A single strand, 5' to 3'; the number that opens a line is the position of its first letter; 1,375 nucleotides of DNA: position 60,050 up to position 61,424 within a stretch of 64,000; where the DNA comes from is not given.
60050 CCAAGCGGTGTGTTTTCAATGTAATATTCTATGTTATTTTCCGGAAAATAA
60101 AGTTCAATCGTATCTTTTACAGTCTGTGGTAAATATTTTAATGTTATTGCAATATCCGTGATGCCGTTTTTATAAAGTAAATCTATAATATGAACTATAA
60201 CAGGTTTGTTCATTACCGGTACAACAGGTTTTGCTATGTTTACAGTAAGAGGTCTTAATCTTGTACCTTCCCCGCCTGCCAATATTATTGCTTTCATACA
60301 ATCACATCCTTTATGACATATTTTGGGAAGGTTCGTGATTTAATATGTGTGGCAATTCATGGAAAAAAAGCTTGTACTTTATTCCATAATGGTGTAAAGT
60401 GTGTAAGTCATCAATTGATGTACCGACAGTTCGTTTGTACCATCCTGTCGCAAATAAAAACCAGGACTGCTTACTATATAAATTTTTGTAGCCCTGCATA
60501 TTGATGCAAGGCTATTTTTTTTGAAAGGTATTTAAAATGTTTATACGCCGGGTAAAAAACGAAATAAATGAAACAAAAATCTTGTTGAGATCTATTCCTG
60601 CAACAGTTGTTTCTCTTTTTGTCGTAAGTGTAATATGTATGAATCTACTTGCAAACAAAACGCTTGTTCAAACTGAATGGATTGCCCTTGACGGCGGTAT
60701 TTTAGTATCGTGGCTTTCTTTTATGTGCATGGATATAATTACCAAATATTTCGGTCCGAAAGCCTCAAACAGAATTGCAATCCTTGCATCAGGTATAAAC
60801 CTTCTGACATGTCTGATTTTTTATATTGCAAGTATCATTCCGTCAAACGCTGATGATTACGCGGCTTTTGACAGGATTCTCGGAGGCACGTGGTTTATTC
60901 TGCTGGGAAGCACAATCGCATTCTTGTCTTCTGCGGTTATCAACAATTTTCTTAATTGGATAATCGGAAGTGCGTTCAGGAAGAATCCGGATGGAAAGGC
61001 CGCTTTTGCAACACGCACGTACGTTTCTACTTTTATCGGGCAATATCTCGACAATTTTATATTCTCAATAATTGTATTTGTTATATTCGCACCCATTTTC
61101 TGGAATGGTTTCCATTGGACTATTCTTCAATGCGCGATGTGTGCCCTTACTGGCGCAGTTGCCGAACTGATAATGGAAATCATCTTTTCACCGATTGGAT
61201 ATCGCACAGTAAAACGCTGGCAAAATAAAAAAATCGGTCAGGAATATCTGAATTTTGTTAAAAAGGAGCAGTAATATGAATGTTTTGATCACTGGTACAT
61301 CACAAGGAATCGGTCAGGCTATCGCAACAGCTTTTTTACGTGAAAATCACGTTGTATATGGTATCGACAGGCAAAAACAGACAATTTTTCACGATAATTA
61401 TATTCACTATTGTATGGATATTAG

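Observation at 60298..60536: Leader with an intrinsic terminator directly upstream of a VUT/YhhQ-family transporter: candidate preQ1-class riboswitch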

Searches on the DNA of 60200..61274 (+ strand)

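Call 4: search_rna_families(source=window, start=60200, end=60650, threshold=evalue, max_evalue=10, show_alignments=6)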
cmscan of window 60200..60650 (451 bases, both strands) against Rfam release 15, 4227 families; matches with E-value up to 10: 9.
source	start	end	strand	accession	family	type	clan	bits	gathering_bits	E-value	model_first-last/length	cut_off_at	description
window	60473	60599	+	RF02194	HPnc0260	Gene; antisense;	-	24.2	59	3.8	1-156/156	no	Bacterial antisense RNA HPnc0260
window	60593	60641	-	RF02584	KRAS_3UTR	Cis-reg;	-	22.4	49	3.4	1-49/49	no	KRAS 3' UTR cis-regulatory element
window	60471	60522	+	RF02721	sca_ncR26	Gene; snRNA; snoRNA; scaRNA;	-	20.1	37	0.94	1-68/68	no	Small Cajal body specific RNA ncR26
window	60443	60513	+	RF01844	SmY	Gene; snRNA; splicing;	-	16.5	39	0.33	1-80/80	no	SmY spliceosomal RNA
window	60405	60527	+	RF00557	L10_leader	Cis-reg; leader;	-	16.1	44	2.8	1-138/138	no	Ribosomal protein L10 leader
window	60517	60576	+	RF01826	SAM_V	Cis-reg; riboswitch;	-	15.6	41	7.3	1-66/66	no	SAM-V (S-adenosyl methionine) riboswitch aptamer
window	60291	60364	-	RF02098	DGCR5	Gene; lncRNA;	-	15.4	50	2.7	1-49/49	no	DiGeorge syndrome critical region gene 5 conserved region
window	60489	60577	+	RF02527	SSRC38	Gene; sRNA;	-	13.7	80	6.6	1-166/166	no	Streptococcus sRNA SSRC38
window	60200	60402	-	RF01894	PCA3_2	Gene; lncRNA;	-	7.6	100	4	1-244/409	3'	Prostate cancer antigen RNA 3 conserved region 2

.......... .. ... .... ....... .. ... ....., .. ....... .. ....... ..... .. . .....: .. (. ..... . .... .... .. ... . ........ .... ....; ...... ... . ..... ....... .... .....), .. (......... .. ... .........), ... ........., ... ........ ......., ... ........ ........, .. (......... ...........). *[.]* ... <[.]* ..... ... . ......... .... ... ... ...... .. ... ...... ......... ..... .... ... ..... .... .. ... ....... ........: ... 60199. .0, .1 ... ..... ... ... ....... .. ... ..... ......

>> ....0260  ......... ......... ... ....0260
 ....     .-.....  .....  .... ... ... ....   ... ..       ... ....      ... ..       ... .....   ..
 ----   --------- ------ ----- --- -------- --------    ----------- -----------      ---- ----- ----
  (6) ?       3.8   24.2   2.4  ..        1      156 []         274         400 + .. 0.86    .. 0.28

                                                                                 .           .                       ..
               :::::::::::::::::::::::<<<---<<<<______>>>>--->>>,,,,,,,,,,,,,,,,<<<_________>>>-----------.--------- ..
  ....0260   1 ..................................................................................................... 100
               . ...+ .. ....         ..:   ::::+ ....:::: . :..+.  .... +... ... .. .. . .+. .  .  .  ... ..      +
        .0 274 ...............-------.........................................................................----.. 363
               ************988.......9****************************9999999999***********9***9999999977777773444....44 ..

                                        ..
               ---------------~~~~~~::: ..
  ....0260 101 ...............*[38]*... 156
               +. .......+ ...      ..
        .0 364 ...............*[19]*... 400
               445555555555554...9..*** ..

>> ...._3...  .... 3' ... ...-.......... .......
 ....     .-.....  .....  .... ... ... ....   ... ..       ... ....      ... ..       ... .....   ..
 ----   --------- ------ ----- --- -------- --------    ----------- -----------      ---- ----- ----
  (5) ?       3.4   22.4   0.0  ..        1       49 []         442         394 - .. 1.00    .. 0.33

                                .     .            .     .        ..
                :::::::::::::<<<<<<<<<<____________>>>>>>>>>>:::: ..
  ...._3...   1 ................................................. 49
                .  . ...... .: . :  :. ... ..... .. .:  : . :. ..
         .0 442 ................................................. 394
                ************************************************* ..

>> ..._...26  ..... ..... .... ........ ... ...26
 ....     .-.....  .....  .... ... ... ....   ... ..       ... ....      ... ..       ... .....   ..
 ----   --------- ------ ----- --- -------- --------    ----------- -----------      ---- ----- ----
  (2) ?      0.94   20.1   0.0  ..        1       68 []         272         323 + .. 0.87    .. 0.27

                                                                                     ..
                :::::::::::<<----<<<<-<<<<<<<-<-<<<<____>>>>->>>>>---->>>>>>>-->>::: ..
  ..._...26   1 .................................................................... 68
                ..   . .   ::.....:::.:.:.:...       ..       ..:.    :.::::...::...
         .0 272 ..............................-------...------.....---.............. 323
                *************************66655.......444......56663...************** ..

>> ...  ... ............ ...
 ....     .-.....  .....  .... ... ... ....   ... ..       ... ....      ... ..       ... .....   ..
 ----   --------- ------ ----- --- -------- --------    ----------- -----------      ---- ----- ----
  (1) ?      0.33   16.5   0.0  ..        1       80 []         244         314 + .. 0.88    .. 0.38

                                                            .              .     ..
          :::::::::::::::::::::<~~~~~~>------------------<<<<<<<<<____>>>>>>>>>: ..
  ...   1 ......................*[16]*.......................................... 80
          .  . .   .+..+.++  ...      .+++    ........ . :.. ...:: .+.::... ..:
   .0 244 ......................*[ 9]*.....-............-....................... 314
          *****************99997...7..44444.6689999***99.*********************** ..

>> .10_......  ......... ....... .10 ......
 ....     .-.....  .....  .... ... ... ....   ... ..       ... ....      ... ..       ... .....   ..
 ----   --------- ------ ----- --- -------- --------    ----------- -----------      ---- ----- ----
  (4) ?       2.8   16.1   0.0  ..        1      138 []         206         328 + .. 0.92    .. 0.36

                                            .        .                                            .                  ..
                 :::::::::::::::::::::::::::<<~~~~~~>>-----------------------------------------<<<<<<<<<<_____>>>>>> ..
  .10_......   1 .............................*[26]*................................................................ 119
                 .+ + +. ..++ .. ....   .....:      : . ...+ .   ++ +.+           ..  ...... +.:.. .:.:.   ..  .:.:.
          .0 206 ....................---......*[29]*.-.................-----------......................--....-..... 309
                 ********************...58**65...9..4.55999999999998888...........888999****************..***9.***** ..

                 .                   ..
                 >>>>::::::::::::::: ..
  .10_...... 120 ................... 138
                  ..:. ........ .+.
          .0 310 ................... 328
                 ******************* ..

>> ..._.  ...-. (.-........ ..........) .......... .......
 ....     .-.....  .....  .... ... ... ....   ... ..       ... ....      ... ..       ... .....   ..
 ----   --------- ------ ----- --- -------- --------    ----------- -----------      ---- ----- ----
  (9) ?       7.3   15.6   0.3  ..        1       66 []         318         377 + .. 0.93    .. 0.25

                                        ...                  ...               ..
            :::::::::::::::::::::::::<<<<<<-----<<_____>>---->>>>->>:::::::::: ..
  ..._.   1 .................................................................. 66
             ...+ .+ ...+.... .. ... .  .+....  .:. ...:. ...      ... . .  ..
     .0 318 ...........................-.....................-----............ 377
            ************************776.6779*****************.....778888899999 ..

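Call 13: search_rna_families(sources=[L003, L004, L006, L011, L017, L018, L021, L026, L029, L033, L035, L046, L047, L052, L057, L061, L064, L074, L076, L077], threshold=gathering)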
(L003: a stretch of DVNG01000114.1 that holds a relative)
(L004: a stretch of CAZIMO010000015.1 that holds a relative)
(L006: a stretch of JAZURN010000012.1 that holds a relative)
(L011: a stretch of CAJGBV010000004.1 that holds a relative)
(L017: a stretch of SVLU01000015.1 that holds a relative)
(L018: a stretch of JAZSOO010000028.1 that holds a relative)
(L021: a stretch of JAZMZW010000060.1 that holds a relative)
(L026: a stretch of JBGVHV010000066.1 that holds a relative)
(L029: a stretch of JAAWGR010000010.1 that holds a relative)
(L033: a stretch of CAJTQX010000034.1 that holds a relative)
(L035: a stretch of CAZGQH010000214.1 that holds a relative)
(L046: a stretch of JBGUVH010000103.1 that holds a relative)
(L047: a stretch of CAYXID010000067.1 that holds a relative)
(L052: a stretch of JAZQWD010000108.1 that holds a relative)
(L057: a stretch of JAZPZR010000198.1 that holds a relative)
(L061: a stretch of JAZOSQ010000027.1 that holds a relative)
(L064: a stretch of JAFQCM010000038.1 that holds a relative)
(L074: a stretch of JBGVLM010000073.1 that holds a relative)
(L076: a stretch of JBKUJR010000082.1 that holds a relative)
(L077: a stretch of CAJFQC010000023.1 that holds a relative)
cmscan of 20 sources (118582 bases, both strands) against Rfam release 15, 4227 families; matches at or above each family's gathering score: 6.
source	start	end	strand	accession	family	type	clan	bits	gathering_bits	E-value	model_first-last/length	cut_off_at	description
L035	930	1303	-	RF00010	RNaseP_bact_a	Gene; ribozyme;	CL00002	267.5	100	6.7e-86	1-367/367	no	Bacterial RNase P class A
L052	2490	2561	+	RF00005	tRNA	Gene; tRNA;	CL00001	66.6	29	5.1e-12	1-71/71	no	tRNA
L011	5987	6059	-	RF00005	tRNA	Gene; tRNA;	CL00001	63.9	29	2.8e-11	1-71/71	no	tRNA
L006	5665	5738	-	RF00005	tRNA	Gene; tRNA;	CL00001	56.7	29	2.7e-09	1-71/71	no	tRNA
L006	5751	5836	-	RF00005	tRNA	Gene; tRNA;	CL00001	54.7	29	9.5e-09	1-71/71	no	tRNA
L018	5677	5765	-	RF00005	tRNA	Gene; tRNA;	CL00001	54.4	29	1.2e-08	1-71/71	no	tRNA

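Call 18: search_rna_families(source=window, start=60400, end=60530, threshold=evalue, max_evalue=10, show_alignments=4)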
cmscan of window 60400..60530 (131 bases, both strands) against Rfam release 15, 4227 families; matches with E-value up to 10: 7.
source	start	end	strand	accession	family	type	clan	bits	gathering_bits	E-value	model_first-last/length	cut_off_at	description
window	60471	60522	+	RF02721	sca_ncR26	Gene; snRNA; snoRNA; scaRNA;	-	20.1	37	0.27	1-68/68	no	Small Cajal body specific RNA ncR26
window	60443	60513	+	RF01844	SmY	Gene; snRNA; splicing;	-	16.5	39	0.096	1-80/80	no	SmY spliceosomal RNA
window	60405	60527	+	RF00557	L10_leader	Cis-reg; leader;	-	16.1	44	0.81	1-138/138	no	Ribosomal protein L10 leader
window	60428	60522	+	RF00515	PyrR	Cis-reg;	-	16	54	3.5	1-115/115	no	PyrR binding site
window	60451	60526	-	RF02319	TtnuHACA12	Gene; snRNA; snoRNA; HACA-box;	-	14.5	80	8.6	1-131/131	no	Tetrahymena snoRNA TtnuHACA12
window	60450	60530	+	RF02374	YenS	Gene; sRNA;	-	10.9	80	2.3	1-78/169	3'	Yersinia YenS sRNA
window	60400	60520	+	RF00022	GcvB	Gene;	-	10.2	42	2.8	60-204/204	5'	GcvB RNA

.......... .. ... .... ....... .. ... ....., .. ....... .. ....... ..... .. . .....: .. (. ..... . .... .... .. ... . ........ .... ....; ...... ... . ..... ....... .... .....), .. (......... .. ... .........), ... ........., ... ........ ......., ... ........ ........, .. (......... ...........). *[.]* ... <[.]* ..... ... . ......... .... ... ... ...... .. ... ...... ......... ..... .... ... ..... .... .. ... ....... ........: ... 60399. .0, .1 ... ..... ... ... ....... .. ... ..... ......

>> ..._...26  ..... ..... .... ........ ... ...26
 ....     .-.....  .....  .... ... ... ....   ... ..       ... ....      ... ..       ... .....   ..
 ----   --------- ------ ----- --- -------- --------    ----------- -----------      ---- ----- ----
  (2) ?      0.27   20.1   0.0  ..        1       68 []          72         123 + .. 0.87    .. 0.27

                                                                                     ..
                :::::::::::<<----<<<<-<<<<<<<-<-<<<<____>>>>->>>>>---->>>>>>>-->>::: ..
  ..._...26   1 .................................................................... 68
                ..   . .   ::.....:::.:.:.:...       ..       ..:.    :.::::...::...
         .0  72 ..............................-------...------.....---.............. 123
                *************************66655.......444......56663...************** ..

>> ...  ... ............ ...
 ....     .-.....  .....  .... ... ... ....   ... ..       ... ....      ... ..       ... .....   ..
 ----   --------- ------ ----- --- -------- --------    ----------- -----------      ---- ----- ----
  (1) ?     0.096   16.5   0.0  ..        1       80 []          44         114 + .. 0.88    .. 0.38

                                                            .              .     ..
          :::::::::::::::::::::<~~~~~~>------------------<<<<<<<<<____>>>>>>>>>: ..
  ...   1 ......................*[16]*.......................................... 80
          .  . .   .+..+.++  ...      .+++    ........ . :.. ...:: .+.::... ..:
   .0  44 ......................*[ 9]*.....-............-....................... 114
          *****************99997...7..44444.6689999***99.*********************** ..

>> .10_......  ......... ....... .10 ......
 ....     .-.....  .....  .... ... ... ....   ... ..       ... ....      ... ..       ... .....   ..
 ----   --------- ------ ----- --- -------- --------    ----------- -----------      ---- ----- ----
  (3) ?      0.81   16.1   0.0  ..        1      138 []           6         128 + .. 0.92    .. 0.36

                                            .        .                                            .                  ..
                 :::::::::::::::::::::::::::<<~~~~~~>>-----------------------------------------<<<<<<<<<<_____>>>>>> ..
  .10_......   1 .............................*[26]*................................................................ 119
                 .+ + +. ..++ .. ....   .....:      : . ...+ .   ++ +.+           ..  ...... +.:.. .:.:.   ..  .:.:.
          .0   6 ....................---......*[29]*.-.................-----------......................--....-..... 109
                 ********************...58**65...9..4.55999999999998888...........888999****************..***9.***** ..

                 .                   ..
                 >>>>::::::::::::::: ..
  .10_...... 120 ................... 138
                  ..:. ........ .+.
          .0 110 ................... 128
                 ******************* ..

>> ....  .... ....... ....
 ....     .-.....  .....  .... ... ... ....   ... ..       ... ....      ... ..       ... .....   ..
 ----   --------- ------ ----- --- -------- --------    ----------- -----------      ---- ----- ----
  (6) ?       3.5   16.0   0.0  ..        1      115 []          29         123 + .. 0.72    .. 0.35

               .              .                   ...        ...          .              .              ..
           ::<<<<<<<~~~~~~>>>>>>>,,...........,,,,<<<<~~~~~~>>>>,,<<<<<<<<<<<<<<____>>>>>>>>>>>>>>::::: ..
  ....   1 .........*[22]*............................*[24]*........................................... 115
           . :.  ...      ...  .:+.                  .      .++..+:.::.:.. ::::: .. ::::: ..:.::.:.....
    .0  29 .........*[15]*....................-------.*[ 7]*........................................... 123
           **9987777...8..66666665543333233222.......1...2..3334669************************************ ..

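Call 45: build_rna_model(alignment_id=A1, structure=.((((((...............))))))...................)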
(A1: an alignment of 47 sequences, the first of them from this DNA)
Model R1 built from alignment A1 (47 sequences, 47 columns); structure: as given.
model positions 47; base pairs 6; branch points 0; effective number of sequences 4.63; information 1.173 bits per position. Calibrated on 0.2 Mb of random sequence (short: E-values are rough).
structure used (alignment columns):
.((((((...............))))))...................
